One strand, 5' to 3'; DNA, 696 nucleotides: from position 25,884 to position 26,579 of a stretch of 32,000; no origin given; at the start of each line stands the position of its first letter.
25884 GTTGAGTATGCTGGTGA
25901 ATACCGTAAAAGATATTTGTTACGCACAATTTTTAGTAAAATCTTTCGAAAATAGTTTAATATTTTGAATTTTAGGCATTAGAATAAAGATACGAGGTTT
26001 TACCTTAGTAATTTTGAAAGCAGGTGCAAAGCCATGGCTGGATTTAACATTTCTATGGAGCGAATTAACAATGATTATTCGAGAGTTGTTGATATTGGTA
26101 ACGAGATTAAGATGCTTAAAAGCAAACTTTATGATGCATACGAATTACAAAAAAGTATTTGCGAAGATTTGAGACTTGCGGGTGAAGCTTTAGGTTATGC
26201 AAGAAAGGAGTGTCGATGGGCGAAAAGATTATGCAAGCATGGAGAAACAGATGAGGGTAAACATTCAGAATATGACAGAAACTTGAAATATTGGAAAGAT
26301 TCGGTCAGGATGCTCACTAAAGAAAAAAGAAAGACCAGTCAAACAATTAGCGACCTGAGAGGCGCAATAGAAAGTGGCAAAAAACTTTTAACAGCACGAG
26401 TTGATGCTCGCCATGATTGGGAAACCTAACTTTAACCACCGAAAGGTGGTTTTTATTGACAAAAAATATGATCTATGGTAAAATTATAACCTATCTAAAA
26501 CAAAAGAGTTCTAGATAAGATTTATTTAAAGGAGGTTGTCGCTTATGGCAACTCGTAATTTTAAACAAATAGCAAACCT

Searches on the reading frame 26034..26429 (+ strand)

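Call 3: search_protein_families(library=pfam, proteins=[window:26034-26429:+], max_evalue=0.1)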
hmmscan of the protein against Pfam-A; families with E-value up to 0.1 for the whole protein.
window:26034-26429:+ (131 aa): 2 families
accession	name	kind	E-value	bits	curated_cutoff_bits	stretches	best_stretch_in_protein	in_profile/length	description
PF12128.14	DUF3584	-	0.012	13.6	31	1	5-110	584-689/1191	Protein of unknown function (DUF3584)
PF06160.17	EzrA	-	0.05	12.3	39.6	1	8-110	308-407/557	Septation ring formation regulator, EzrA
